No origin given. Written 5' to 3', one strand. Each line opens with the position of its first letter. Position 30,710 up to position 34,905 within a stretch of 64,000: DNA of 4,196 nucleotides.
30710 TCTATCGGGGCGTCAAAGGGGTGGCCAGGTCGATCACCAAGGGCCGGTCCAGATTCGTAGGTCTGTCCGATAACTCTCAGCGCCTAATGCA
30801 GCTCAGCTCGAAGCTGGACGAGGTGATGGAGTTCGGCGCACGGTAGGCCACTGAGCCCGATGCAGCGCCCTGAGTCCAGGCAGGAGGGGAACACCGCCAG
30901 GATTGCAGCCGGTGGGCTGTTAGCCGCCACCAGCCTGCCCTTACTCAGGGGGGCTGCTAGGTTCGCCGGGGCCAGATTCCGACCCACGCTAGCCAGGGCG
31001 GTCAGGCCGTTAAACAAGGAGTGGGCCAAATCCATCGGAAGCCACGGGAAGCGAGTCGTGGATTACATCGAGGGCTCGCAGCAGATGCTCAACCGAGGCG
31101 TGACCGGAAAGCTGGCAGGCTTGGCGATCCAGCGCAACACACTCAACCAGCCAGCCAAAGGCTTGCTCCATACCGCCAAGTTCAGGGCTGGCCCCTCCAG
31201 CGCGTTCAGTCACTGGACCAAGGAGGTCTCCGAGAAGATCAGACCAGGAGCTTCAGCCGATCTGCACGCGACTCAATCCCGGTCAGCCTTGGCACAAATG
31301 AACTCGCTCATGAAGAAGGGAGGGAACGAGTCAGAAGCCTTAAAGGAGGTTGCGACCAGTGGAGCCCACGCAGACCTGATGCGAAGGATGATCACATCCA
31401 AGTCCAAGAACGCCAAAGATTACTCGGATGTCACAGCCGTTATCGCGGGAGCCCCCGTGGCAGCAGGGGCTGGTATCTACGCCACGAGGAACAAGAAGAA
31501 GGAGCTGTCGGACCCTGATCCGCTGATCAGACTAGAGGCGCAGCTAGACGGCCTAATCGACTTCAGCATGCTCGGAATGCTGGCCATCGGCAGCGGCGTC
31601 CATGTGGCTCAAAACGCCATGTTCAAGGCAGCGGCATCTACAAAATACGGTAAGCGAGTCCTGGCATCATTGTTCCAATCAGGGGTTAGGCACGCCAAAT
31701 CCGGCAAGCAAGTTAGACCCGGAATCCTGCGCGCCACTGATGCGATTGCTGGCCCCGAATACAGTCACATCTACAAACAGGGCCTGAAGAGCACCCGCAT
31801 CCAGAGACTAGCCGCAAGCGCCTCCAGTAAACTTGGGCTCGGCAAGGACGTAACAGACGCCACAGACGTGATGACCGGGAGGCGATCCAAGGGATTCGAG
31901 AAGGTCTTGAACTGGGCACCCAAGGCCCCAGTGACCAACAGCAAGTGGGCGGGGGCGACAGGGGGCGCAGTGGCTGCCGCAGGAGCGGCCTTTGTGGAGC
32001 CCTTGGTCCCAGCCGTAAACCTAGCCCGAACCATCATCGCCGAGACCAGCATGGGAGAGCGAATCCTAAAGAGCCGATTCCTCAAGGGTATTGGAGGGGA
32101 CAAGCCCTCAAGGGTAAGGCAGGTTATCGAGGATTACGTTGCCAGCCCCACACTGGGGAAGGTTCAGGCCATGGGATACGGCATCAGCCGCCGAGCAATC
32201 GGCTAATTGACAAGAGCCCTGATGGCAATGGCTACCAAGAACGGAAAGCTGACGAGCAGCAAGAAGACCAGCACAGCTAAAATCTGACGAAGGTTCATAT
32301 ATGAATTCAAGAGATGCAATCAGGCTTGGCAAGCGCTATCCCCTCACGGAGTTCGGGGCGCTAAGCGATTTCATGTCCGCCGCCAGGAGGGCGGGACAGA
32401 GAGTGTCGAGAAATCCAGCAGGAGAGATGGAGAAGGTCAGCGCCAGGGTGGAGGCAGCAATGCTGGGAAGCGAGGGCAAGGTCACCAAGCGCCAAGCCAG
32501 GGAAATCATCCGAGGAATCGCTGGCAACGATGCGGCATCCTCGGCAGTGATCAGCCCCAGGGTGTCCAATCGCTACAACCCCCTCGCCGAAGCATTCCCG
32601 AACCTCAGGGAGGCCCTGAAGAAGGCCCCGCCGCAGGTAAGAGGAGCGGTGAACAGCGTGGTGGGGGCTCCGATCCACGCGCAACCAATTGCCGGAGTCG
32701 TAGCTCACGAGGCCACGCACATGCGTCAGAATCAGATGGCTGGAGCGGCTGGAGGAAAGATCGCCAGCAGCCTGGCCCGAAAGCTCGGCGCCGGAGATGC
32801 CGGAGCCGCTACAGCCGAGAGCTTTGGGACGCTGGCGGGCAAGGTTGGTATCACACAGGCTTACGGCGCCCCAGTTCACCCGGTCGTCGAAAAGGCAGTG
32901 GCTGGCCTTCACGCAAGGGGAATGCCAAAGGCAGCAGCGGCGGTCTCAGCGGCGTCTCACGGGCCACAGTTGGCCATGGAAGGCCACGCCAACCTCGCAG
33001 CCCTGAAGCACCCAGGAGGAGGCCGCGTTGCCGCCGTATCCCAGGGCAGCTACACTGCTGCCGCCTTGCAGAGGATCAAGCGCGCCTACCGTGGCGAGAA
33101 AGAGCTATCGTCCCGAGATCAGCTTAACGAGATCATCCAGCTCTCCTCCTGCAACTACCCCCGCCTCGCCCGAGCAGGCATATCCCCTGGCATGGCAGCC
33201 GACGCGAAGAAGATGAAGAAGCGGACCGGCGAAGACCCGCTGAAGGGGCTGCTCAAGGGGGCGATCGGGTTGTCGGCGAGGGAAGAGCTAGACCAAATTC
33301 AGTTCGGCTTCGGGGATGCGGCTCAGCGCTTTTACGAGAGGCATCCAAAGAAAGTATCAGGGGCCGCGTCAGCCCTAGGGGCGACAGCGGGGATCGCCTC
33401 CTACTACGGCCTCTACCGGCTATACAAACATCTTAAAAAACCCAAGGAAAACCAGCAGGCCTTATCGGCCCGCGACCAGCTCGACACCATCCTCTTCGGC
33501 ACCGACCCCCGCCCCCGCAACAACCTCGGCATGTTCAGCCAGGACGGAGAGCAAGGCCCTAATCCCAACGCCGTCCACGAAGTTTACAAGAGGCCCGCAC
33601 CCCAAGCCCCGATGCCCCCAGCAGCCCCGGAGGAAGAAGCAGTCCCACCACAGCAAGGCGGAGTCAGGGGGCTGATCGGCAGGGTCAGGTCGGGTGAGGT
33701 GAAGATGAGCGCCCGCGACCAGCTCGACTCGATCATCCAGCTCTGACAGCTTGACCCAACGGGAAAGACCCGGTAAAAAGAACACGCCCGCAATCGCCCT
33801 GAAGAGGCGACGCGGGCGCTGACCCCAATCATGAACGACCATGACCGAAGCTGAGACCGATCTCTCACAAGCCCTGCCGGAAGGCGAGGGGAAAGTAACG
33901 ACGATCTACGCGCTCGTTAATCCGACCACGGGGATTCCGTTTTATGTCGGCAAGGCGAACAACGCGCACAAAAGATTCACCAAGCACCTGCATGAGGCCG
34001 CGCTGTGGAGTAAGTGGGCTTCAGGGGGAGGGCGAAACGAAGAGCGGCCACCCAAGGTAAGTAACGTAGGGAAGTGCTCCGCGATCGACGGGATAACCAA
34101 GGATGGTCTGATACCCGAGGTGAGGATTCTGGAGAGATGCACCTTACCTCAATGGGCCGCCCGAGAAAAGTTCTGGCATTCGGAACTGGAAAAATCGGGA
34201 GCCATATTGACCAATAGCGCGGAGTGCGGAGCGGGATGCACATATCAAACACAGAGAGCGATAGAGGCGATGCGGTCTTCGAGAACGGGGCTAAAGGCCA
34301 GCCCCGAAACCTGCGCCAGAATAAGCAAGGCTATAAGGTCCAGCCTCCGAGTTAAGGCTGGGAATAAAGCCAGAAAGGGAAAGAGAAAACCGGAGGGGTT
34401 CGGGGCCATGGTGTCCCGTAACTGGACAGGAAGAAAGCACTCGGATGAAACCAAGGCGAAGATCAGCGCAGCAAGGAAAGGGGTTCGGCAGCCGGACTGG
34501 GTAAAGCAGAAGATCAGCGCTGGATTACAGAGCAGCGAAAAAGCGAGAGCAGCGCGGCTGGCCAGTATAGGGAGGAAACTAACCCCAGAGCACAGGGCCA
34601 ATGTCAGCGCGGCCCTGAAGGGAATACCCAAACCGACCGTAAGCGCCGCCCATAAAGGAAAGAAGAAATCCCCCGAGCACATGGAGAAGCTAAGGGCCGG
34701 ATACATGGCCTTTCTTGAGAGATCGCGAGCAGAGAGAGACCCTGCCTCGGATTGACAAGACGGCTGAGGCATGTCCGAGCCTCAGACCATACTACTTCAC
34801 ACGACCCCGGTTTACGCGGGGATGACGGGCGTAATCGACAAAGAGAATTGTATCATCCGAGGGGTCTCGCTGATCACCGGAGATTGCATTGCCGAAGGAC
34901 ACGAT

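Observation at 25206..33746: One short motif (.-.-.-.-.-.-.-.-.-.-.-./L) recurs ~17 times across four consecutive head-module proteins, at termini and module boundaries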

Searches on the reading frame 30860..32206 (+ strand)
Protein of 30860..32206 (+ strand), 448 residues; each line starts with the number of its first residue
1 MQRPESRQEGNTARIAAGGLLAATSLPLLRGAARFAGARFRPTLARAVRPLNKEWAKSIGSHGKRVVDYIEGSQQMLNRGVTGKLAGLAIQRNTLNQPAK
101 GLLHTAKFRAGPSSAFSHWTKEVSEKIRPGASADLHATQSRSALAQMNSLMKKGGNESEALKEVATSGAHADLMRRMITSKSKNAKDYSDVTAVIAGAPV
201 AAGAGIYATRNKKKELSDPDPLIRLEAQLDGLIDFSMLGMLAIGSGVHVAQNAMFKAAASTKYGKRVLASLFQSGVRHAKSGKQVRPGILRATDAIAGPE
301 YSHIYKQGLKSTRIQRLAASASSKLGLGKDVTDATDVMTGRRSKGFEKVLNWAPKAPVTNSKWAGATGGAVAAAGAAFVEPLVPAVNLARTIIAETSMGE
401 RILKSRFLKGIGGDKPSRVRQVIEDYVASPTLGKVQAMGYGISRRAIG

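Call 3: search_protein_families(library=pfam, proteins=[window:30860-32206:+], max_evalue=0.01)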
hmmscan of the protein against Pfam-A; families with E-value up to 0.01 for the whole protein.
window:30860-32206:+ (448 aa): 0 families

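Call 4: search_protein_families(library=phrogs, proteins=[window:30860-32206:+], max_evalue=0.01)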
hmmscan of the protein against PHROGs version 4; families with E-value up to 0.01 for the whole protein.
window:30860-32206:+ (448 aa): 1 family
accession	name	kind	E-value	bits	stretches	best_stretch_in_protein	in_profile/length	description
phrog_26650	-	unknown function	4.1e-14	53.7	1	237-313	1-77/235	-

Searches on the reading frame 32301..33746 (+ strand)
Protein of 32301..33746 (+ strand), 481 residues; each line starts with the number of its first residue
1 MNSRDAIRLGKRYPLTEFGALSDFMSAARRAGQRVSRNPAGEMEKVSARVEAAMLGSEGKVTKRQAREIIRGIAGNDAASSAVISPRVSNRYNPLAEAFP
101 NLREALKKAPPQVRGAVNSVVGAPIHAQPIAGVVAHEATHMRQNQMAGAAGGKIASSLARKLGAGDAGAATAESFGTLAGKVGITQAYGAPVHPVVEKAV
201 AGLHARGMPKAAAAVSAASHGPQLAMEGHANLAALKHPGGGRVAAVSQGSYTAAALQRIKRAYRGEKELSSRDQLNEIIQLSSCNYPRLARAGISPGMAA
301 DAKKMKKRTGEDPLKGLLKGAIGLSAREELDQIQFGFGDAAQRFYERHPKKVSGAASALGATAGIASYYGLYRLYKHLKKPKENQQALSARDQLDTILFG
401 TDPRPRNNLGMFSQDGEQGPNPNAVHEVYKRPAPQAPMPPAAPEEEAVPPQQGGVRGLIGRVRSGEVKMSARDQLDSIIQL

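Call 3: search_protein_families(library=pfam, proteins=[window:32301-33746:+], max_evalue=0.01)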
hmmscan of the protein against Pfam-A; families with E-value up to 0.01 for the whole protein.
window:32301-33746:+ (481 aa): 0 families

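Call 4: search_protein_families(library=phrogs, proteins=[window:32301-33746:+], max_evalue=0.01)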
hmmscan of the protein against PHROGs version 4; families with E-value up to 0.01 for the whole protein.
window:32301-33746:+ (481 aa): 0 families

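Call 9: search_dna_similar(query=window:32301-33746:+, collection=phages, mode=protein, max_rows=25, max_evalue=0.01)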
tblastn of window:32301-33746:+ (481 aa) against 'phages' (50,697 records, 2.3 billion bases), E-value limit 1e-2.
No match.

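Call 10: find_related_loci(query=window:32301-33746:+, collection=viral_contigs, flank=10000)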
Query window:32301-33746:+ (481 aa) in viral_contigs; peptide patterns used: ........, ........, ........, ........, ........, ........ (x = any residue, [..] = any of these).
2 stretches matched a pattern, but none encodes a relative of the query by tblastn (E <= 1e-3).

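Call 12: find_homologous_proteins(query=window:32301-33746:+, max_evalue=0.001)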
Query window:32301-33746:+ (481 aa): 3 proteins with E <= 0.001 among 8000 candidates.
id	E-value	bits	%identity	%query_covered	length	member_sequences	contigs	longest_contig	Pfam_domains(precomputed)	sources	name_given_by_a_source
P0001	0.0e+0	1031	100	100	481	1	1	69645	-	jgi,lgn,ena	-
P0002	4.4e-7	48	33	35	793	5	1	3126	PF19846.5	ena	-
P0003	1.3e-4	40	39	23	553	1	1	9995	-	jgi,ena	jgi:DNA-binding ferritin-like protein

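Call 14: find_encoding_contigs(protein=P0003, flank=10000, max_places=4)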
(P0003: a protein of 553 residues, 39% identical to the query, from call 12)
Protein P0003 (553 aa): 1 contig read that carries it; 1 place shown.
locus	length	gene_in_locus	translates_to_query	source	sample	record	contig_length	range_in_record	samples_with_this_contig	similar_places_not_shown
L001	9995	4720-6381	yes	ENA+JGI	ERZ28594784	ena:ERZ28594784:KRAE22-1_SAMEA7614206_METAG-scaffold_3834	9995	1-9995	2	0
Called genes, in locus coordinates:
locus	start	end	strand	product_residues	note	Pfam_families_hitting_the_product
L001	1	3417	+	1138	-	?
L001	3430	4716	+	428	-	-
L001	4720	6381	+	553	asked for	-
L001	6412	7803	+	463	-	-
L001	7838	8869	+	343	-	-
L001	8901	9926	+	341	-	-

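Call 18: search_protein_families(library=pfam, proteins=[P0002, P0003, L001:22-3417:+, L001:3430-4716:+, L001:6412-7803:+, L001:7838-8869:+], max_evalue=0.1)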
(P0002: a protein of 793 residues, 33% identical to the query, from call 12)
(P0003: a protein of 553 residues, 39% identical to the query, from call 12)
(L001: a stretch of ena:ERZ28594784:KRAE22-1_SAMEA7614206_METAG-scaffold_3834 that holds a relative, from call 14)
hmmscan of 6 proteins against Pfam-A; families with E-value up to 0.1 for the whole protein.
P0002 (793 aa): 2 families
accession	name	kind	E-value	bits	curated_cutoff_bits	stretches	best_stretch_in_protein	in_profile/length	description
PF19846.4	DUF6321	-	5.1e-22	78.7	28.5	1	390-460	1-72/72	Domain of unknown function (DUF6321)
PF00644.27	PARP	-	0.094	12.7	26.7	0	187-227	49-89/199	Poly(ADP-ribose) polymerase catalytic domain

P0003 (553 aa): 1 family
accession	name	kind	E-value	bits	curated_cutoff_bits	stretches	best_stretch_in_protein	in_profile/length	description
PF00210.30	Ferritin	-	0.003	17.9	24.5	1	272-383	18-136/142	Ferritin-like domain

L001:22-3417:+ (1131 aa): 0 families

L001:3430-4716:+ (428 aa): 0 families

L001:6412-7803:+ (463 aa): 2 families
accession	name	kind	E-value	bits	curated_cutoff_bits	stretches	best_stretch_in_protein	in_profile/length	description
PF15819.10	Fibin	-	0.02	15.1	27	1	319-393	105-179/190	Fin bud initiation factor homologue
PF20733.2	LRIM1_dimer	-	0.048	14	35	1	328-394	12-81/187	Dimerization domain in LRIM1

L001:7838-8869:+ (343 aa): 0 families
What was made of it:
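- Closest known: Polyvalent proteins of phages. Different: No MuF domain was detected here (calls 3, 18).
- Closest known: Encapsulin cargo-loading peptides. Same: One relative carries a ferritin-like module between tags, a weak Pfam hit (call 18).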

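Call 65: search_protein_representatives(protein=window:32301-33746:+)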
Query: 481 residues. Proteins with E-value up to 0.001 (for the whole library): 61; up to 1e-10: 5; up to 1e-30: 1. The best 61 are listed.
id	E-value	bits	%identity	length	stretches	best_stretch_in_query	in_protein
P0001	0.0e+00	1030.7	100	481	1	1-481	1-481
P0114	4.9e-19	85.3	40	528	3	288-442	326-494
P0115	2.2e-13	66.8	42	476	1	312-437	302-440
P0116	1.9e-11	60.4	42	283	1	347-478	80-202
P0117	5.6e-11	58.8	32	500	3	324-467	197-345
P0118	1.8e-10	57.1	43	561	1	310-434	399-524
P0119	3.1e-10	56.3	46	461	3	395-478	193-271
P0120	5.8e-10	55.4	42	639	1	387-479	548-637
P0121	1.4e-09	54.2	36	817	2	361-433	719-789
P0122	5.1e-09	52.3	37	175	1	331-453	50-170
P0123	8.8e-09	51.6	37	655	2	264-433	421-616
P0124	1.8e-08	50.5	36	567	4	323-438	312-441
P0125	2.3e-08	50.2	38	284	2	374-478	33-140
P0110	4.5e-08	49.2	42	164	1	354-447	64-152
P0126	4.6e-08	49.2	39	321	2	319-438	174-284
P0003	4.1e-05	39.5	58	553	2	383-429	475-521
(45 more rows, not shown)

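Call 68: search_protein_families(library=pfam, alignment_id=A4, max_evalue=0.001)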
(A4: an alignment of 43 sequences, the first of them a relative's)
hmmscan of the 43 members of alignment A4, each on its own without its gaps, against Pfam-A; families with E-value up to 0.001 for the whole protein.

A. member 1, P0114 (528 aa): 1 family
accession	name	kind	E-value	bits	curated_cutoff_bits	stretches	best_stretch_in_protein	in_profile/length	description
PF19846.4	DUF6321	-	2.7e-22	79.6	28.5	1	21-91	1-72/72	Domain of unknown function (DUF6321)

B. families by the number of members that match (of 43 scanned): 4 families
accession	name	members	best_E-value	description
PF19846.4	DUF6321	6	2.7e-22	Domain of unknown function (DUF6321)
PF04298.18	Zn_peptidase_2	2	5.6e-05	Putative neutral zinc metallopeptidase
PF19029.5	DUF883_C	1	5.7e-05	DUF883 C-terminal glycine zipper region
PF24151.2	ArlX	1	0.00014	ArlX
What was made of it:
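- Two relatives hit Zn_peptidase_2 (call 68). A glycine-zipper hit (DUF883_C) in one relative (call 68).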

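Call 81: predict_structure(alignment_id=A5)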
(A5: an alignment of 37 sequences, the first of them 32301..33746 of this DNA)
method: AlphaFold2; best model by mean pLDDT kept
length: 481 residues; sequences in the alignment: 37
mean_pLDDT: 61.3   pTM: 0.24
mean pLDDT of the five models: 61.3, 59.5, 58.2, 56.6, 55.1
residues with pLDDT >= 90: 14; 70-90: 173; 50-70: 135; < 50: 159
segments of 3 or more residues with pLDDT < 50: 1-18, 75-95, 122-151, 162-173, 179-189, 224-226, 235-250, 284-294, 320-323, 334-337, 359-362, 441-451
pLDDT, mean of each block of 10 residues (from residue 1): 43 45 71 56 75 62 73 46 28 54 85 76 33 36 45 54 43 50 44 81 92 86 51 44 40 71 77 85 50 51 74 60 55 54 77 57 66 74 64 78 74 61 77 57 47 63 71 84 79
secondary structure, 60 per line:
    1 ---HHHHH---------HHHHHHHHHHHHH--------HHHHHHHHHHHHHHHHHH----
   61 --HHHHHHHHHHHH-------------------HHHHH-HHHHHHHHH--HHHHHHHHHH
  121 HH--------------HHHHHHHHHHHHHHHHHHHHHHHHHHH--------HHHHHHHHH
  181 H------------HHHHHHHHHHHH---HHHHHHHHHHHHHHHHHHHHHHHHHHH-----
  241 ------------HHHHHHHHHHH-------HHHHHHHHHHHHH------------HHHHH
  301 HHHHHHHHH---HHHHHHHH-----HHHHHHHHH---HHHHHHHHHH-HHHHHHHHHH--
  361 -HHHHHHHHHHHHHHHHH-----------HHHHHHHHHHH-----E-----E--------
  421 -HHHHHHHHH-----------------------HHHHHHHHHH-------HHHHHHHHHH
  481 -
elements in order: H4-8 H18-30 H39-56 H63-74 H94-98 H100-108 H111-122 H137-163 H172-181 H194-205 H209-235 H253-263 H271-283 H296-309 H313-320 H326-334 H338-347 H349-358 H362-378 H390-400 H422-430 H454-463 H471-480
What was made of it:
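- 32301..33746 (+): p481, a polyprotein-like cargo protein: HExxH module, four tags, and the conserved DPRPRN..LG.F module. AF2 model in call 81.
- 33102..33143 (+): Tag 1, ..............|S (aa 268-281). Predicted helix 271-283 (call 81).
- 33267..33305 (+): Tag 2, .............|G (aa 323-335). Predicted helix 326-334 (call 81).
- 33459..33497 (+): Tag 3, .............|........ (aa 387-399), leader of the conserved terminal module. Predicted helix 390-400 (call 81).
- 33702..33743 (+): Tag 4, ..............-stop (aa 468-481), at the natural C-terminus. Predicted helix 471-480 (call 81).
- AF2 predicts each p481 copy as an isolated helix that starts after the Ser and ends at P1, with low-confidence segments next to most copies (call 81). 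The conserved part is far longer than typical P4-P1' recognition and is predicted helical (call 81).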

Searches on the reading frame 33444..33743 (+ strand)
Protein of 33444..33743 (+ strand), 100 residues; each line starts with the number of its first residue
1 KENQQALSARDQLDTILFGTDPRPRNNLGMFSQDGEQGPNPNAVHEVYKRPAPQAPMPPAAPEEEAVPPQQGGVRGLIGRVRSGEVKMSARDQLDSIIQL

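Call 58: find_homologous_proteins(query=A3, max_evalue=0.01)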
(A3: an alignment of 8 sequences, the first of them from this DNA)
Query A3 (8 sequences) (100 aa, profile of the alignment): 13 proteins with E <= 0.01 among 3538 candidates.
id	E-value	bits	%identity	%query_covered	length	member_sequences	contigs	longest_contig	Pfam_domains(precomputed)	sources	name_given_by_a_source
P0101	1.4e-30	123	51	49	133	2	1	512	-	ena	-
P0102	4.5e-22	96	60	42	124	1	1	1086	-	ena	-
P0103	1.7e-13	68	56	36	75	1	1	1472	-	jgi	jgi:hypothetical protein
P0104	5.2e-12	64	50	44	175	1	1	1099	-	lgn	-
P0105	6.9e-12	63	55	38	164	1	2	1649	-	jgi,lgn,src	-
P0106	1.8e-11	62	58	48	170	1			-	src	-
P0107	4.5e-11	61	48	54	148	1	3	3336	-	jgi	jgi:hypothetical protein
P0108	6.6e-11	60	46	54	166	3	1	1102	-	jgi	jgi:hypothetical protein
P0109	1.8e-10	59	44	36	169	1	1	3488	-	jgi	jgi:hypothetical protein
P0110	2.4e-10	58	45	47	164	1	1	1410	-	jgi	jgi:hypothetical protein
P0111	5.6e-8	51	48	47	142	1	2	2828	-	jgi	jgi:hypothetical protein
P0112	2.8e-6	45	44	45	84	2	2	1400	-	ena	-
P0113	9.0e-6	44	54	13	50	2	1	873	-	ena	-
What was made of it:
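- Tried and rejected: Word-indexed search with the terminal-module alignment returned only 13 short fragments (call 58).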

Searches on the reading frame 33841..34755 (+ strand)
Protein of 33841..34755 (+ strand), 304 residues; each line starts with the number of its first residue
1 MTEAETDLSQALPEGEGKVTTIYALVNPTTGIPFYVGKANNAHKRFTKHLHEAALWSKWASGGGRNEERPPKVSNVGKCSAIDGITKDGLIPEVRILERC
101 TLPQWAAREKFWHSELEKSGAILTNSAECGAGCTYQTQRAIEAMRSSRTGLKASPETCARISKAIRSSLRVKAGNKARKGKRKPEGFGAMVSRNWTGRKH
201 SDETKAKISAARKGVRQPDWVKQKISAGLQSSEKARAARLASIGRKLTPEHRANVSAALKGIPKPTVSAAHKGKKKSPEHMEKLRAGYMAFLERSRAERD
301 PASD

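Call 3: search_protein_families(library=pfam, proteins=[window:33841-34755:+], max_evalue=0.01)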
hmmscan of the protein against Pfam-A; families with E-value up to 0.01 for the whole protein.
window:33841-34755:+ (304 aa): 1 family
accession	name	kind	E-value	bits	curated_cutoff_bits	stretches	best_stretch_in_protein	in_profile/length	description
PF07460.16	NUMOD3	-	4.5e-09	36.5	20.4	1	197-214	1-18/37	NUMOD3 motif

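Call 4: search_protein_families(library=phrogs, proteins=[window:33841-34755:+], max_evalue=0.01)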
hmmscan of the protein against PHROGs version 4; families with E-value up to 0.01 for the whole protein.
window:33841-34755:+ (304 aa): 3 families
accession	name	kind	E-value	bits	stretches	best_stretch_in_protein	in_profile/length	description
phrog_314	-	DNA, RNA and nucleotide metabolism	2e-15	57.7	2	186-283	266-372/574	homing endonuclease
phrog_655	-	DNA, RNA and nucleotide metabolism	0.00025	22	0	172-277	126-218/343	homing endonuclease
phrog_32884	-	unknown function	0.0014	20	0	175-227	11-61/71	-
